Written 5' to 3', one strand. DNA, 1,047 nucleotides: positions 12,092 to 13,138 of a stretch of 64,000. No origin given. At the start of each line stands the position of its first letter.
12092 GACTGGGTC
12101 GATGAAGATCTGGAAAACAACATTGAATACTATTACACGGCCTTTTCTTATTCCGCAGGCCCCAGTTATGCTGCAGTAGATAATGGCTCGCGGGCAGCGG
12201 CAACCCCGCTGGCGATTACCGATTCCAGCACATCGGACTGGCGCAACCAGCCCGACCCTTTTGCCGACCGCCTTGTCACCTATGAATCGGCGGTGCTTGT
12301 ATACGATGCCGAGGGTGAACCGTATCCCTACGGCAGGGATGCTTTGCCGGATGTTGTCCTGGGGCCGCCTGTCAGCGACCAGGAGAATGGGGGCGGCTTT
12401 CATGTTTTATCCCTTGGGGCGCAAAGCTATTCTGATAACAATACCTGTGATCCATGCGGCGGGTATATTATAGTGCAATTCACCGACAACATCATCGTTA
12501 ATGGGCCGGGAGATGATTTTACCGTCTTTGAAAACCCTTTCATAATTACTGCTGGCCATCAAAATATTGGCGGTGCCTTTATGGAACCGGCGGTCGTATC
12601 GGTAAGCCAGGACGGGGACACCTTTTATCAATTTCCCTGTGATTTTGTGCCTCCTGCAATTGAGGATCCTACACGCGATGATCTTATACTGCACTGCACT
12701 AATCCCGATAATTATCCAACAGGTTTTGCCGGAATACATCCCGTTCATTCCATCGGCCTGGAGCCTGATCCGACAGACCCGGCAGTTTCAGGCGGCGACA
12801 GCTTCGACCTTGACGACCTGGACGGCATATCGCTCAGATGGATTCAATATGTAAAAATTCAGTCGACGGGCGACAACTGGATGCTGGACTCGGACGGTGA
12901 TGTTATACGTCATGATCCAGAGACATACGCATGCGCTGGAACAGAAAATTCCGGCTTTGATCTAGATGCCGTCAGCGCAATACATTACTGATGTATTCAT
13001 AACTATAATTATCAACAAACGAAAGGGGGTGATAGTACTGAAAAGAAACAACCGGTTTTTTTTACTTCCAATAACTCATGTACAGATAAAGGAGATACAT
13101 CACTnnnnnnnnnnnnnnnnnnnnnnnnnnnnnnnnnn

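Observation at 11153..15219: Riboswitch-controlled operon of two large secreted proteins sharing a novel C-terminal domain: candidate corrinoid-capture surface proteins outside Bacteroidetes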

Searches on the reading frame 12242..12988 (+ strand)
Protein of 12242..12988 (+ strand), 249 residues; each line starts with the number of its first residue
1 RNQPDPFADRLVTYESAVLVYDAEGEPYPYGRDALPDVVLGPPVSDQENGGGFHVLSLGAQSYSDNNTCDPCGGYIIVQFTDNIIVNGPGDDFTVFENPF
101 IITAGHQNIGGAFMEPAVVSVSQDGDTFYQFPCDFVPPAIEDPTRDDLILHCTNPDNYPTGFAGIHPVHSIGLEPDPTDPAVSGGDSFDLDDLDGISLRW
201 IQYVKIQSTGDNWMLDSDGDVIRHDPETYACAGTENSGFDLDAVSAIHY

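Call 17: find_homologous_proteins(query=window:12242-12988:+)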
Query seq(249 aa) (249 aa): 689 proteins with E <= 0.001 among 1846 candidates; the best 120 are listed.
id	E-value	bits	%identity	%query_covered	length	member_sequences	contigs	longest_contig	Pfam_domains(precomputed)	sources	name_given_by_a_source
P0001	2.3e-92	327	62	100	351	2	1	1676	-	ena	-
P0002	2.6e-58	215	51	85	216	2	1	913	-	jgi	-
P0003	1.1e-55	207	47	98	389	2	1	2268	PF05345.19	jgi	jgi:hypothetical protein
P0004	1.0e-53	200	50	84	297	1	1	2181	-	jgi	jgi:hypothetical protein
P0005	1.1e-50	190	47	88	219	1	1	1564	-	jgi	jgi:hypothetical protein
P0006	1.0e-44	171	44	89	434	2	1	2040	-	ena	-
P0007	1.3e-44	171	46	89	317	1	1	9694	-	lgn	-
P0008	1.6e-44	170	55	67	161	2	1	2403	-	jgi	jgi:hypothetical protein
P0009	6.5e-42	162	51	66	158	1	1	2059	-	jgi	jgi:hypothetical protein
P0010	1.2e-41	161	43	84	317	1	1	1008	-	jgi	-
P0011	5.5e-41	159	49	78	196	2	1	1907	-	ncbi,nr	ncbi:MAG: hypothetical protein NZL93_03295, partial [Chthoniobacterales bacterium]|nr:hypothetical p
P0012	1.7e-37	147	48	79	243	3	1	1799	-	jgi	jgi:hypothetical protein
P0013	3.2e-35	140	42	88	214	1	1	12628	-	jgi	jgi:hypothetical protein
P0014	4.6e-35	139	45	79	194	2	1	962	-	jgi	jgi:hypothetical protein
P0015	1.0e-34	138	42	100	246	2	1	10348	-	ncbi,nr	ncbi:MAG: cell surface protein, partial [Verrucomicrobiales bacterium]|nr:cell surface protein [Verr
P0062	6.9e-22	96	41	99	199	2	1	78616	-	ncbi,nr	ncbi:MAG: cell surface protein [Deltaproteobacteria bacterium]|nr:MAG: cell surface protein [Deltapr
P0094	1.2e-18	85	37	99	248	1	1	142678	-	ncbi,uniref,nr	ncbi:cell surface protein [Hyalangium versicolor]|uniref:cell surface protein n=1 Tax=Hyalangium ver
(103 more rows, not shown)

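Call 21: find_encoding_contigs(protein=P0094, flank=10000, max_places=2)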
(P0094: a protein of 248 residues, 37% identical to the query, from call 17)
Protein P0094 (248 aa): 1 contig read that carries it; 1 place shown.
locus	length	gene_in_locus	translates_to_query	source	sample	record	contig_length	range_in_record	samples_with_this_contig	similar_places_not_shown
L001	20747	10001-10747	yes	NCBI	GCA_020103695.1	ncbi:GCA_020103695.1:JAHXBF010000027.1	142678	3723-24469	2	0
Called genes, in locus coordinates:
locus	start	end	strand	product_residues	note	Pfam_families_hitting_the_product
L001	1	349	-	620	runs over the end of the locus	PF13699:eCIS_core, PF20085:TGL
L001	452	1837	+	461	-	PF00270:DEAD, PF04851:ResIII (weak), PF00271:Helicase_C, PF03880:DbpA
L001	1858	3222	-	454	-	PF01266:DAO (faint), PF01494:FAD_binding_3, PF07992:Pyr_redox_2 (faint), PF13450:NAD_binding_8 (faint), PF21274:Rng_hyd_C (weak)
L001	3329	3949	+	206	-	PF00440:TetR_N, PF17754:TetR_C_14 (weak)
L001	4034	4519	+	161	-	PF10706:Aminoglyc_resit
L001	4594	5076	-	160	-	PF00111:Fer2 (weak), PF01799:Fer2_2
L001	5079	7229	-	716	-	PF20256:MoCoBD_2, PF02738:MoCoBD_1, PF20256:MoCoBD_2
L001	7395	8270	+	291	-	-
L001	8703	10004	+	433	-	-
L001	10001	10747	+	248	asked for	-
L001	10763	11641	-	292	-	PF10604:Polyketide_cyc2 (weak), PF08327:AHSA1, PF10604:Polyketide_cyc2, PF08327:AHSA1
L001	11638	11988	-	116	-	PF25213:HVO_A0261_N (weak), PF12802:MarR_2 (weak), PF12840:HTH_20, PF01022:HTH_5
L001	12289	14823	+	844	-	PF03176:MMPL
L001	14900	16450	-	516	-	PF02983:Pro_Al_protease, PF00089:Trypsin, PF14200:RicinB_lectin_2 (weak), PF00652:Ricin_B_lectin, PF14200:RicinB_lectin_2 (weak)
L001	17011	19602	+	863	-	PF25852:DUF6242_C (faint), PF14200:RicinB_lectin_2 (faint), PF06101:Vps62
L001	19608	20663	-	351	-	PF08003:Methyltransf_9, PF13489:Methyltransf_23, PF07021:MetW, PF08241:Methyltransf_11, PF08242:Methyltransf_12, PF13649:Methyltransf_25, PF13847:Methyltransf_31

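Call 22: find_encoding_contigs(protein=P0062, flank=10000, max_places=2)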
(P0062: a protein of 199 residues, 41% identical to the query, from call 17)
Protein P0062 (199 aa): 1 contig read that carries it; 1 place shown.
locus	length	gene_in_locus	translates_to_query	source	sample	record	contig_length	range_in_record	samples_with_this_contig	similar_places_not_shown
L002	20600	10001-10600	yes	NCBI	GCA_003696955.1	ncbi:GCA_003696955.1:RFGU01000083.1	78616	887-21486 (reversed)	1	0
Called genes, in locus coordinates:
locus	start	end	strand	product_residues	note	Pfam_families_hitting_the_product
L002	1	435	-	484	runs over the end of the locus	PF00309:Sigma54_AID, PF04963:Sigma54_CBD, PF04552:Sigma54_DBD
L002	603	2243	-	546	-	PF06418:CTP_synth_N, PF00117:GATase, PF07722:Peptidase_C26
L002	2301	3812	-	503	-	PF00289:Biotin_carb_N, PF02222:ATP-grasp, PF02786:CPSase_L_D2, PF07478:Dala_Dala_lig_C, PF02785:Biotin_carb_C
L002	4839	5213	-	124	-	-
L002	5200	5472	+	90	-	-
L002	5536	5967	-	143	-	PF04391:DUF533, PF05099:TerB (faint)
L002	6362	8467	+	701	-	PF07715:Plug, PF00593:TonB_dep_Rec_b-barrel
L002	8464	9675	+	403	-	-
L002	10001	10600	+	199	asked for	-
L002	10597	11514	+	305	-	PF01497:Peripla_BP_2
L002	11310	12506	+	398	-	PF01032:FecCD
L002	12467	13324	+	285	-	PF00005:ABC_tran, PF02463:SMC_N (faint), PF13304:AAA_21 (faint)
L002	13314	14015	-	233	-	-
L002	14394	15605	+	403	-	PF00565:SNase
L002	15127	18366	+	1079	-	PF00932:LTD (weak)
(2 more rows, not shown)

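Call 23: find_related_loci(query=A1, collection=genome_contigs, flank=10000)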
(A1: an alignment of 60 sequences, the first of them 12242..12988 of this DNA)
Query A1 (249 aa) in genome_contigs; peptide patterns used: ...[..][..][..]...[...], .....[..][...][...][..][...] (x = any residue, [..] = any of these).
599 stretches matched a pattern (row limit reached: there are more); 477 encode a relative of the query (tblastn E <= 1e-3); the best 80 are kept; 80 distinct loci.
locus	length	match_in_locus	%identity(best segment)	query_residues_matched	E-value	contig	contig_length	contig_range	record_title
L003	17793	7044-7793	58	1-249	6e-88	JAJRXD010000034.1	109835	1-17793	MAG: Deltaproteobacteria bacterium isolate Dive96_bin3.122 k141_1007504, whole genome shotgun sequence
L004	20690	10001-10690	44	3-249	2e-58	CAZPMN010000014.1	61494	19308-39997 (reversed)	MAG TPA_asm: uncultured bacterium isolate binchicken_co405_158 genome assembly, contig: NODE_640_length_61494_cov_12.700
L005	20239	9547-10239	48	5-247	5e-58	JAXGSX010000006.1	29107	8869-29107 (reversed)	MAG: Kiritimatiellia bacterium isolate AnMBR.bin383 bin383_6, whole genome shotgun sequence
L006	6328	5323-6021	46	5-249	1e-57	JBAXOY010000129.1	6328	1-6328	MAG: Chlamydiota bacterium isolate ELA517 MAG517_129, whole genome shotgun sequence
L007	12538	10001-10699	50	5-249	5e-57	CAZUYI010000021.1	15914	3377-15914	MAG TPA_asm: uncultured Verrucomicrobiota bacterium isolate SRP192927_co7_636 genome assembly, contig: NODE_6911_length_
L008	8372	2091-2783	47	5-247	9e-56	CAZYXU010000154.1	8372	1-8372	MAG TPA_asm: uncultured Verrucomicrobiota bacterium isolate SRP192927_co3_865 genome assembly, contig: NODE_22824_length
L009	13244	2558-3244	45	5-249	1e-55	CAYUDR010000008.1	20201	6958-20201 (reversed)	MAG TPA_asm: uncultured Planctomycetia bacterium isolate SRP178699_co2_103 genome assembly, contig: NODE_1860_length_202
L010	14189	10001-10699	47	3-247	1e-55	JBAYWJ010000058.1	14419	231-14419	MAG: Kiritimatiellia bacterium isolate SO_2016_LW3_80 scaffold05966_LW162_2016, whole genome shotgun sequence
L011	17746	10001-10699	48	3-247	2e-59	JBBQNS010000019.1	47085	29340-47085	MAG: Kiritimatiellia bacterium isolate Co_metawrap_267 Cmw_267_k141_850237_length_47085_cov_17.9935, whole genome shotgu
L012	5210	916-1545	47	38-249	2e-54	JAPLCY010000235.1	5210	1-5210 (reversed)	MAG: Candidatus Auribacterota bacterium isolate LacPavin_0920_SED2_MAG_61_7 LacPavin_0920_SED2_scaffold_1949290, whole g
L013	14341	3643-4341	47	5-249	4e-53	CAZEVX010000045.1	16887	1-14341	MAG TPA_asm: uncultured Verrucomicrobiota bacterium isolate SRP263991_co1_91 genome assembly, contig: NODE_5084_length_1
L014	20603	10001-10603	50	34-249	5e-52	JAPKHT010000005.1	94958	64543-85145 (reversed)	MAG: Verrucomicrobiia bacterium isolate PDA_C_MAG.85 MAG.85_5, whole genome shotgun sequence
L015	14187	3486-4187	47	6-249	4e-49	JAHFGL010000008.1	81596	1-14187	MAG: Candidatus Omnitrophota bacterium isolate nzgw314 NODE_376_length_81597_cov_4.049413, whole genome shotgun sequence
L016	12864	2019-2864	37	3-249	2e-48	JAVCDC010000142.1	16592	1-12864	MAG: Candidatus Tritonobacter lacicola isolate MAG_3300035698_867 Ga0374944_519696, whole genome shotgun sequence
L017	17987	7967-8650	43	5-249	4e-49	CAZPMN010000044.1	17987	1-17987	MAG TPA_asm: uncultured bacterium isolate binchicken_co405_158 genome assembly, contig: NODE_4590_length_17987_cov_13.83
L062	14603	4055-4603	37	5-248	3e-27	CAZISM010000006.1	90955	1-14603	MAG TPA_asm: uncultured Cytophagia bacterium isolate binchicken_co66_257 genome assembly, contig: NODE_457_length_90955_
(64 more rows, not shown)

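Call 28: predict_structure(alignment_id=A1)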
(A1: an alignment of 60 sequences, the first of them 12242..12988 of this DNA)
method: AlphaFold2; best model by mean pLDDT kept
length: 249 residues; sequences in the alignment: 60
mean_pLDDT: 88.8   pTM: 0.90
mean pLDDT of the five models: 88.8, 88.7, 87.0, 86.9, 86.8
residues with pLDDT >= 90: 167; 70-90: 53; 50-70: 28; < 50: 1
segments of 3 or more residues with pLDDT < 50: none
pLDDT, mean of each block of 10 residues (from residue 1): 86 84 76 95 90 90 65 92 97 96 71 94 98 96 88 95 96 95 98 97 95 89 71 70 98
secondary structure, 60 per line:
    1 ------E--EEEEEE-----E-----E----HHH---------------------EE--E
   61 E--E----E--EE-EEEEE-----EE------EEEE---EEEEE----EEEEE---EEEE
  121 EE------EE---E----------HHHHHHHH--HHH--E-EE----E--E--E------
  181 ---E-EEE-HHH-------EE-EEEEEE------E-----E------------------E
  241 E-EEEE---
elements in order: E10-15 E75-79 E93-96 E100-104 E109-113 E117-122 H145-152 E186-188 E203-208 E243-246

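Call 31: fold_search(model_id=the predicted structure, library=pdb)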
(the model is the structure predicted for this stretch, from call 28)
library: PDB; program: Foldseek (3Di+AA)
matches with E <= 10: 154; with E <= 0.001: 1
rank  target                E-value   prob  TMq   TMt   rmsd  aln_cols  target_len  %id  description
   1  8blw_B                7.7e-06  1.00  0.49  0.21   9.7       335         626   15  Vitamin B12 transporter BtuB1 with lipoprotein BtuG1 from B. theta (released 2023-08-16)
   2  3ggl                  1.5e-02  0.96  0.34  0.48   7.6       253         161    8  X-Ray Structure of the C-terminal domain (277-440) of Putative chitobiase from Bacteroides thetaiotaomicron. Northeast S (released 2009-03-31)
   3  6q6g_L                1.5e-02  0.80  0.25  0.33   9.8       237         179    7  Cryo-EM structure of the APC/C-Cdc20-Cdk2-cyclinA2-Cks2 complex, the D1 box class (released 2019-09-11)
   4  2jda_B                2.5e-02  0.97  0.36  0.56   6.2       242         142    9  Structure of a pectin binding carbohydrate binding module determined in an monoclinic crystal form. (released 2007-01-16)
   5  3f2z                  2.5e-02  0.90  0.24  0.37   7.6       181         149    9  Crystal structure of the C-terminal domain of a chitobiase (BF3579) from Bacteroides fragilis, Northeast Structural Geno (released 2008-11-18)
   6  2kd7_MODEL_1_A        3.7e-02  0.90  0.27  0.38   6.1       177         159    8  Solution NMR structure of F5/8 type C-terminal domain of a putative chitobiase from Bacteroides thetaiotaomicr (released 2009-02-03)
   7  4lqr                  5.2e-02  0.87  0.33  0.48   7.6       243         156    8  Structure of CBM32-3 from a family 31 glycoside hydrolase from Clostridium perfringens (released 2014-07-23)
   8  4lks_A                5.2e-02  0.77  0.31  0.46   9.4       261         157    8  Structure of CBM32-3 from a family 31 glycoside hydrolase from Clostridium perfringens in complex with galactose (released 2014-12-24)
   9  6q63_A                6.2e-02  0.63  0.25  0.10   7.9       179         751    9  BT0459 (released 2019-05-08)
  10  2pqs_A                6.9e-02  0.77  0.29  0.42   8.5       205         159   11  Crystal Structure of the Bovine Lactadherin C2 Domain (released 2007-08-07)
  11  4mo3                  1.1e-01  0.60  0.24  0.36  10.0       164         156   12  Crystal Structure of Porcine C2 Domain of Blood Coagulation Factor VIII (released 2013-11-06)
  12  4lpl                  1.2e-01  0.82  0.36  0.56   7.1       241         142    8  Structure of CBM32-1 from a family 31 glycoside hydrolase from Clostridium perfringens (released 2014-07-16)
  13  7s0p                  1.2e-01  0.57  0.24  0.35  10.0       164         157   12  Crystal structure of Porcine Factor VIII C2 Domain Bound to Phosphatidylserine (released 2021-10-27)
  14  4pcg_B                1.6e-01  0.08  0.22  0.21  14.3       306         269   11  Structure of Human Polyomavirus 6 (HPyV6) VP1 pentamer (released 2014-08-06)
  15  2j7m_A                1.9e-01  0.44  0.29  0.44   8.4       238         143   11  Characterization of a Family 32 CBM (released 2006-10-16)
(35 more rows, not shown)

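Call 37: search_solved_structures(query=A1, max_evalue=10, show_alignments=3)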
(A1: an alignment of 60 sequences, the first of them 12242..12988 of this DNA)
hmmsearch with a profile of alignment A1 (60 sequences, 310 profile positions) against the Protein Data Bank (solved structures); distinct sequences matched with E-value up to 10: 2.
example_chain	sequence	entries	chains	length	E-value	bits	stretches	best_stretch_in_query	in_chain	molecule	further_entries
8blw_B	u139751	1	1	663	0.0015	21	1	88-147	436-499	YncE family protein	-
7dou_4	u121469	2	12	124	1.1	11.5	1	53-107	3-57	Cement protein gp16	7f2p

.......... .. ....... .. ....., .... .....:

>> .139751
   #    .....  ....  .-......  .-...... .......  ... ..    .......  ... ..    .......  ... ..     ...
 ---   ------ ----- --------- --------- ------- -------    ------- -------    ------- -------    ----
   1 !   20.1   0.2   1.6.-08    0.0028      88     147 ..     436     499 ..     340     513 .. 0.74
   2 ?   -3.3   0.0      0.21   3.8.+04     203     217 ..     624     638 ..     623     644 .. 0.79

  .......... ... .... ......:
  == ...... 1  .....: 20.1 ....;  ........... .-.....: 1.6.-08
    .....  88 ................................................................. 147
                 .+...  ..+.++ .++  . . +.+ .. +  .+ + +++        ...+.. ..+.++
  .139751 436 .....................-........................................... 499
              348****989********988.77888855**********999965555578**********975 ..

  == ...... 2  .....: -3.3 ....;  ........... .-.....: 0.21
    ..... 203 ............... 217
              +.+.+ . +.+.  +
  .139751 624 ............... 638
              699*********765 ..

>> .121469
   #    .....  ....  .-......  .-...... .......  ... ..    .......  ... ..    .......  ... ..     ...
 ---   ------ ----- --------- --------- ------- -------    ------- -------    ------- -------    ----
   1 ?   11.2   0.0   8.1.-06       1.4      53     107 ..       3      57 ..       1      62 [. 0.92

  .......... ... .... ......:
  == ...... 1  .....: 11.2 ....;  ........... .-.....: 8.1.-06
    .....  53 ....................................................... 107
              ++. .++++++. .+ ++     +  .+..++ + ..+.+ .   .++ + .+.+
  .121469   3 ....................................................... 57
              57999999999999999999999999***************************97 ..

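Call 54: search_solved_structures(query=L062:2957-4924:+, max_evalue=1, show_alignments=3)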
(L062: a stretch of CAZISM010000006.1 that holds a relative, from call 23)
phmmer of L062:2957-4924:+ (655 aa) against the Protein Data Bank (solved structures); distinct sequences matched with E-value up to 1: 9.
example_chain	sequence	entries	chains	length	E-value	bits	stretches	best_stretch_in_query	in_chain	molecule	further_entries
1l0q_A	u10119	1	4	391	5.4e-09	38.1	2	56-222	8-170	Surface layer protein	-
8ptf_A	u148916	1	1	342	0.00046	21.8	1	73-233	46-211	YncE family protein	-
8ptd_A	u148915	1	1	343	0.00046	21.8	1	73-233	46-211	YncE family protein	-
7eh9_A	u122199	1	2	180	0.0012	20.4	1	592-645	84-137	Basal-body rod modification protein FlgD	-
8blw_B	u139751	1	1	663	0.0015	20.1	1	73-233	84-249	YncE family protein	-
7bhq_A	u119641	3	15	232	0.002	19.7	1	592-645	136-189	Basal-body rod modification protein FlgD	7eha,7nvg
5c2v_B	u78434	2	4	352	0.24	12.8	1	97-180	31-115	HYDRAZINE SYNTHASE BETA SUBUNIT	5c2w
3r50_A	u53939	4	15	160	0.28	12.6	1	375-438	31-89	Ipomoelin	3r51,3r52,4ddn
3vgz_A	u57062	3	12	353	0.36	12.2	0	90-174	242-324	Uncharacterized protein YncE | PQQ-dependent catabolism-associated beta-propeller protein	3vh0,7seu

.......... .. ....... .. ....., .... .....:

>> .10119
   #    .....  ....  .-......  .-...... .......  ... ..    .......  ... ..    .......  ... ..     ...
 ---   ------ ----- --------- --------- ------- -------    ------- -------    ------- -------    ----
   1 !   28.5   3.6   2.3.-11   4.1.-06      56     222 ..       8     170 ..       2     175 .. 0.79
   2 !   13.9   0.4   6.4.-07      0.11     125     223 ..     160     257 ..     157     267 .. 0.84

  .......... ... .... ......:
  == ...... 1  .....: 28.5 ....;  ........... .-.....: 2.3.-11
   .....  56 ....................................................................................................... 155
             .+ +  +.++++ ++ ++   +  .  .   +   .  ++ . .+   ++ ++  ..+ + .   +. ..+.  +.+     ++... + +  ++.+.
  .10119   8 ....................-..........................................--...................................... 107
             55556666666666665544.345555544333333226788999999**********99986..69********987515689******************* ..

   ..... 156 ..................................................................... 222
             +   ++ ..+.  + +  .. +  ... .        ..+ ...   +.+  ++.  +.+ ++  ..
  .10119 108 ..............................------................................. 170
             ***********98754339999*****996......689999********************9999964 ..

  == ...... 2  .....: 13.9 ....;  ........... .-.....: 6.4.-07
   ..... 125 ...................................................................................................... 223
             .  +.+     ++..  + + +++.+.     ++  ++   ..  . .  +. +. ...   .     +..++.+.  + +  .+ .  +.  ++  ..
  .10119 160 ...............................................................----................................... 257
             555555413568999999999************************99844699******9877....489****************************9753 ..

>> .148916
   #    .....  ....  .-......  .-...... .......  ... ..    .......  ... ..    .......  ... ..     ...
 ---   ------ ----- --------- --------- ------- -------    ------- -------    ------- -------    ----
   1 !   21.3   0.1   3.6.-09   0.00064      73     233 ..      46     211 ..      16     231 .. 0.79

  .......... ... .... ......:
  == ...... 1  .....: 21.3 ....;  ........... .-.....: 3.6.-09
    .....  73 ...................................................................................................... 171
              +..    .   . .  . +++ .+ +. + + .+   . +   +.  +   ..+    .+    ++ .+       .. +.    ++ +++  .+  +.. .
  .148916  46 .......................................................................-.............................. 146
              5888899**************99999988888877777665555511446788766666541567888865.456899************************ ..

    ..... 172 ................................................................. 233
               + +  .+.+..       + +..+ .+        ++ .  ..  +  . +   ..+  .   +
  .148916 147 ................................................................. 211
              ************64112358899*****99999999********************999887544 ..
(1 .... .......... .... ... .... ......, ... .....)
